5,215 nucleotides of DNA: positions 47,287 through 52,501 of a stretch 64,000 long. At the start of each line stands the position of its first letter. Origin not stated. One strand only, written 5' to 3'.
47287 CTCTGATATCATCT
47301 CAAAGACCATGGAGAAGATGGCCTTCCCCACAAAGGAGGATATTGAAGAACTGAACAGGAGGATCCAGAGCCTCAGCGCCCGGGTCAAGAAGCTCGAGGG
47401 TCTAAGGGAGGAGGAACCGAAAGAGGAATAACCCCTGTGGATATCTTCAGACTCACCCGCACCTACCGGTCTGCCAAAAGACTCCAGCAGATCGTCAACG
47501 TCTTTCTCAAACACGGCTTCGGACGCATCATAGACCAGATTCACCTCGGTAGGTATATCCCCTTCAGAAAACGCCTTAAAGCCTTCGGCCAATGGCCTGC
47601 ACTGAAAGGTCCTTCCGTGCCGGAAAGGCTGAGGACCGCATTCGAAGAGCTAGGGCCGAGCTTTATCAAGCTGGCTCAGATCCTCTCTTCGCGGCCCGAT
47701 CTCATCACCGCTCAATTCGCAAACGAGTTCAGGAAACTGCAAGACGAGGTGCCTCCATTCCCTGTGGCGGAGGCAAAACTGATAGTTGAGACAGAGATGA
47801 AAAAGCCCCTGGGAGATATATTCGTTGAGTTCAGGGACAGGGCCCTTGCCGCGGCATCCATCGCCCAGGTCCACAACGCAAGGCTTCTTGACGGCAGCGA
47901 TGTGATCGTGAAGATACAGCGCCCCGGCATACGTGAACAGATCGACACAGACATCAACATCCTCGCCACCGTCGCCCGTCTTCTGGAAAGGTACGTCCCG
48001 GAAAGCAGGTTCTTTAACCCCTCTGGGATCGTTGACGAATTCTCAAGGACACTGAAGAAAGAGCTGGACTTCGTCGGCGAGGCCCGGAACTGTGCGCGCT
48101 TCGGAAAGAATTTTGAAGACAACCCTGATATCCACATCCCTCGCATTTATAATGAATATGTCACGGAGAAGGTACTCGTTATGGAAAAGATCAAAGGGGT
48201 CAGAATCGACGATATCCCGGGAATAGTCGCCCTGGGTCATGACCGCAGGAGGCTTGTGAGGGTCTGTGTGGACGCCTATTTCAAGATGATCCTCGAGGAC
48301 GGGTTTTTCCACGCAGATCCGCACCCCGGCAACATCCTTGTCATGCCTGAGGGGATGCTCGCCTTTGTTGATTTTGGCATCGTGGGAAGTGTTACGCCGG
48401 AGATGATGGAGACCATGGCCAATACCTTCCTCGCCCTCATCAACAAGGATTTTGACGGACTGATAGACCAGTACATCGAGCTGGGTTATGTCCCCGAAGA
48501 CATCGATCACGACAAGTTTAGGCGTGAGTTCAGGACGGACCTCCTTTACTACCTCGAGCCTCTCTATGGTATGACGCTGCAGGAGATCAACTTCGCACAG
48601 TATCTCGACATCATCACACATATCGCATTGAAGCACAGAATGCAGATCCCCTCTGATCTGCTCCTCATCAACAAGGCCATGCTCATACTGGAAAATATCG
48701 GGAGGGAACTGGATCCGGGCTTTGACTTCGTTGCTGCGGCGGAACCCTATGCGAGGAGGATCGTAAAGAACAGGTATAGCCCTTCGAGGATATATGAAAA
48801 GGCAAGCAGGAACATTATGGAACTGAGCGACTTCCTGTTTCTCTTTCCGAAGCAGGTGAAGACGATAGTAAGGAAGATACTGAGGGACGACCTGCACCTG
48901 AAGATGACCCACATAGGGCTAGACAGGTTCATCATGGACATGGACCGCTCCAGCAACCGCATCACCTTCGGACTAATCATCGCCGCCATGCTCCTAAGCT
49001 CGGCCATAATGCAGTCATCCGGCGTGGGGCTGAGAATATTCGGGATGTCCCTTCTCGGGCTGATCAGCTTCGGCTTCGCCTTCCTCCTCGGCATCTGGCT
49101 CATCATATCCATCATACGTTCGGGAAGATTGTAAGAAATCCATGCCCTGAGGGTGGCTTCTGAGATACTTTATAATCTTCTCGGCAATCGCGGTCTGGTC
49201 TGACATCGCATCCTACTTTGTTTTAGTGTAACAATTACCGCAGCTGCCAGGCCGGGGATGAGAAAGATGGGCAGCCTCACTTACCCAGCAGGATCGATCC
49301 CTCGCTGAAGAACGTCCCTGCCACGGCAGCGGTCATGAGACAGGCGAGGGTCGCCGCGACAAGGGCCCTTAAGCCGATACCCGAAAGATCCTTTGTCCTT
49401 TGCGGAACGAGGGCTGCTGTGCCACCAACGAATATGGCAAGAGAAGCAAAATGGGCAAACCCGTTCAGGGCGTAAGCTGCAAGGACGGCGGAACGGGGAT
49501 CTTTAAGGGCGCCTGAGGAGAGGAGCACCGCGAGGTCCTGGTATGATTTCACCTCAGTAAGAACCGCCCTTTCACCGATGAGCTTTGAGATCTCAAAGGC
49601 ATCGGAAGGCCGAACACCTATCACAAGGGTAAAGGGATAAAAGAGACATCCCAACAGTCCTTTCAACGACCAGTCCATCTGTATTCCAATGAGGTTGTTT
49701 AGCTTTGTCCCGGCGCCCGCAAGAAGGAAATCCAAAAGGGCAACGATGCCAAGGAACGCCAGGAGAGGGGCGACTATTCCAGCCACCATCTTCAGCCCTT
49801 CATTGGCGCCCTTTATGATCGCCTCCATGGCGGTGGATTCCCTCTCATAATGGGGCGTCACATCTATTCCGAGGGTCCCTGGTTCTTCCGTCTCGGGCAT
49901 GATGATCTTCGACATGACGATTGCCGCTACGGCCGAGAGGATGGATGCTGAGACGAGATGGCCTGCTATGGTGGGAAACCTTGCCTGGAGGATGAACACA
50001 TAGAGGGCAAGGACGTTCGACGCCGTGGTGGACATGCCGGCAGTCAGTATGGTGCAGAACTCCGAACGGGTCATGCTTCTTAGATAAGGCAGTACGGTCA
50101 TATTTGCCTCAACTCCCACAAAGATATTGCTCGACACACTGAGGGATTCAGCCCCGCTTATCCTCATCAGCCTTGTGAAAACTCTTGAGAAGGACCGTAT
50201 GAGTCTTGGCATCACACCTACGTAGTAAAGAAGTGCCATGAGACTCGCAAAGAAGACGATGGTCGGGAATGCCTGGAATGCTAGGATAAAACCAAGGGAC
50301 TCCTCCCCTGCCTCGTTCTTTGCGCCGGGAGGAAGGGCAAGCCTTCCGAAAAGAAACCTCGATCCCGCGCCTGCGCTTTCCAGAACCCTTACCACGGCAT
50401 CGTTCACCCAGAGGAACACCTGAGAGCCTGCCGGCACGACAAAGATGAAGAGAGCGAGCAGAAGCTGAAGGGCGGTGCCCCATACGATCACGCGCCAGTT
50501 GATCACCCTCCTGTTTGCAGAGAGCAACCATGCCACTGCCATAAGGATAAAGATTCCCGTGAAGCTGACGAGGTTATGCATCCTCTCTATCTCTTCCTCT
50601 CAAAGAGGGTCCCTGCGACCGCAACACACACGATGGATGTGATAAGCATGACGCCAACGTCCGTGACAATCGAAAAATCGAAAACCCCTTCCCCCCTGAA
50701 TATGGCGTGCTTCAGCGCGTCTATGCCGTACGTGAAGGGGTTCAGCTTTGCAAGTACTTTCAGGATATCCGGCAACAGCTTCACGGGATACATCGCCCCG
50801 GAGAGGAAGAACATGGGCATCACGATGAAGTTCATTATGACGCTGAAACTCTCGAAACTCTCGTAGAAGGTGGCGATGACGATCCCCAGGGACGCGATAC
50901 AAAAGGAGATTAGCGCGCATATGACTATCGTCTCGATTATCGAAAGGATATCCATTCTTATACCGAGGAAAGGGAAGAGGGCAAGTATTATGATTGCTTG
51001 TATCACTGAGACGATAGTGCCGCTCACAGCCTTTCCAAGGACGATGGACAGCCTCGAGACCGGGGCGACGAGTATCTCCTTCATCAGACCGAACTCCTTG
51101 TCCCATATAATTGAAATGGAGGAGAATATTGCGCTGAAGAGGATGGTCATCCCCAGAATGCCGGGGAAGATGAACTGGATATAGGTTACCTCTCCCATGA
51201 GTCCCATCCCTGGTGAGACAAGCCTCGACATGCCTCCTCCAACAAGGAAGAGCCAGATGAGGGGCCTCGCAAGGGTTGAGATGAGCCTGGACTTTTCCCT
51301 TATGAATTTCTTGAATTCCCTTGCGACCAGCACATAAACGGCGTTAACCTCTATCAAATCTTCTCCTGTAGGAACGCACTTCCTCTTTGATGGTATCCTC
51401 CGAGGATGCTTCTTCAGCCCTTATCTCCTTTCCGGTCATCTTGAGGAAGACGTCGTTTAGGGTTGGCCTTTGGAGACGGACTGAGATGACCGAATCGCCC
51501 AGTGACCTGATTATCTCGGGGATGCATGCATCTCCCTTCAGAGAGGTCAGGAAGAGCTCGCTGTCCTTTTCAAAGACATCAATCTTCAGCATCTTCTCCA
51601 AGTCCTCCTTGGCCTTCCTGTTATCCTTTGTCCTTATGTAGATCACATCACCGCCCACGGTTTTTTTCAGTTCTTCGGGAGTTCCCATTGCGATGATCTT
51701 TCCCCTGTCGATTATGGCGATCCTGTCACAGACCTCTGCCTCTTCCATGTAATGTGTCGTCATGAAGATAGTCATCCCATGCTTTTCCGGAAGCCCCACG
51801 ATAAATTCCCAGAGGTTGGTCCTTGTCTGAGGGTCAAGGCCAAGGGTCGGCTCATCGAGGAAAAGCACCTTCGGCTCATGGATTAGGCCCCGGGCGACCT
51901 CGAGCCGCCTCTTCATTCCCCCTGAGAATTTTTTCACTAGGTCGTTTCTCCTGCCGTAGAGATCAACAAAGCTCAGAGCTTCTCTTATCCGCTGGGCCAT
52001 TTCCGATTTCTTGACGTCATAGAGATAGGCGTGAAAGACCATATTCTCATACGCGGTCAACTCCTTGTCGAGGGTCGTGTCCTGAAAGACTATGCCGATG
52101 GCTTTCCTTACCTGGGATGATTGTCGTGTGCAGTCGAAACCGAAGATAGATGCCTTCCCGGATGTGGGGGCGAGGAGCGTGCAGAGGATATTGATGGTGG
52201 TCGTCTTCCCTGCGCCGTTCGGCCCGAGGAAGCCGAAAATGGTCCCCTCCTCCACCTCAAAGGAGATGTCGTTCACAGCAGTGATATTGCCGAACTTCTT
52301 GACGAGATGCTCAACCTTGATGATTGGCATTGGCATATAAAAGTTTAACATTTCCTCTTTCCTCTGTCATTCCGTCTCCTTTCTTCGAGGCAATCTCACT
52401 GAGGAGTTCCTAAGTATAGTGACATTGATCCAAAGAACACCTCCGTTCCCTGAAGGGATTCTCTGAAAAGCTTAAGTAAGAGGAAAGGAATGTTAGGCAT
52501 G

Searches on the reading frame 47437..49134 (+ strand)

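Call 19: search_protein_families(library=pfam, proteins=[window:47437-49134:+])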
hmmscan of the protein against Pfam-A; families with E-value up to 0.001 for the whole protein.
window:47437-49134:+ (565 aa): 2 families
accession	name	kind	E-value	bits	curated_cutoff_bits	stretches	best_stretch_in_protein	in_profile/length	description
PF03109.22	ABC1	-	2e-78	263.3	22.9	1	100-343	1-241/244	ABC1 atypical kinase-like domain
PF01636.29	APH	-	0.00091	19.5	23.2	0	287-315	167-196/239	Phosphotransferase enzyme family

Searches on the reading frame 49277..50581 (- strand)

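Call 19: search_protein_families(library=pfam, proteins=[window:49277-50581:-])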
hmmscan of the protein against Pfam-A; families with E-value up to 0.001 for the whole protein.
window:49277-50581:- (434 aa): 3 families
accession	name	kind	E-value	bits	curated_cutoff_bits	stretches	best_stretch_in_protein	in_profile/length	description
PF07662.18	Nucleos_tra2_C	-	8.2e-57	192.7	32.3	1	208-422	1-213/213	Na+ dependent nucleoside transporter C-terminus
PF01773.25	Nucleos_tra2_N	-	1.6e-23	83.4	27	1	9-81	2-74/74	Na+ dependent nucleoside transporter N-terminus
PF07670.19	Gate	-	1.2e-11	45.4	29.6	1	102-199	2-102/104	Nucleoside recognition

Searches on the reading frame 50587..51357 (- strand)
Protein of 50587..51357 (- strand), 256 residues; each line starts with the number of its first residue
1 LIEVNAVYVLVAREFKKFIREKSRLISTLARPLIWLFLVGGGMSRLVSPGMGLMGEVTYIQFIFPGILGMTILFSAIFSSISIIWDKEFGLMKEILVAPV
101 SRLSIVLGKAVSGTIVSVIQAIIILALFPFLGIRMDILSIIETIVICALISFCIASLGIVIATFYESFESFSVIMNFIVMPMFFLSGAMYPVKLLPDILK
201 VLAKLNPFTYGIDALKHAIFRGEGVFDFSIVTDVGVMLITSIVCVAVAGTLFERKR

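Call 42: search_protein_families(library=pfam, proteins=[window:50587-51357:-])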
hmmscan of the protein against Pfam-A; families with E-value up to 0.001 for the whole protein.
window:50587-51357:- (256 aa): 4 families
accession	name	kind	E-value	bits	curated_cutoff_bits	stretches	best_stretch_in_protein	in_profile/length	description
PF01061.29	ABC2_membrane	-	1.2e-39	136.5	26.9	1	7-220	3-211/211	ABC-2 type transporter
PF12698.13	ABC2_membrane_3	-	1.2e-21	77.6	31.6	1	58-248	159-345/347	ABC-2 family transporter protein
PF12679.13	ABC2_membrane_2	-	4.6e-11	42.9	27.2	1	10-255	3-281/283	ABC-2 family transporter protein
PF12730.13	ABC2_membrane_4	-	0.00012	22.6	27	1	10-179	1-175/179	ABC-2 family transporter protein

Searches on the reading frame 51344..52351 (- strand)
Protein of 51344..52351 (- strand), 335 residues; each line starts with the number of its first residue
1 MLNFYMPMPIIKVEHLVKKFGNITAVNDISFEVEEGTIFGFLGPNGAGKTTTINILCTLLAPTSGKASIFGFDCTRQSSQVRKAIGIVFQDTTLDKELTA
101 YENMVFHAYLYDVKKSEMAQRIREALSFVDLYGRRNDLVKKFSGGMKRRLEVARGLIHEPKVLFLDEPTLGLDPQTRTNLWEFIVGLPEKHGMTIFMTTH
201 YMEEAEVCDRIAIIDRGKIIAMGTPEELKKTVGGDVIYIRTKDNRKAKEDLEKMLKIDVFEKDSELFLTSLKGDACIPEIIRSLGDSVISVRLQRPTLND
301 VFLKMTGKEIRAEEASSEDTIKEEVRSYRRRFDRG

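Call 19: search_protein_families(library=pfam, proteins=[window:51344-52351:-])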
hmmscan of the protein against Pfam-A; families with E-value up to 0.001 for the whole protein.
window:51344-52351:- (335 aa): 4 families
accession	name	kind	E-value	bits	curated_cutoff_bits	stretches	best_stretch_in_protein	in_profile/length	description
PF00005.33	ABC_tran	-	8.5e-35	120.8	25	1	26-169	1-136/137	ABC transporter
PF13304.12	AAA_21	-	4.2e-09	37.3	27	1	125-200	221-298/304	AAA domain, putative AbiEii toxin, Type IV TA system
PF13732.12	DrrA1-3_C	-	6.2e-09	36.9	27.4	1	223-305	1-80/81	ATP-binding protein DrrA1-3-like, C-terminal domain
PF13476.12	AAA_23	-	6.3e-05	24.1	27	1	27-65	11-48/201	AAA domain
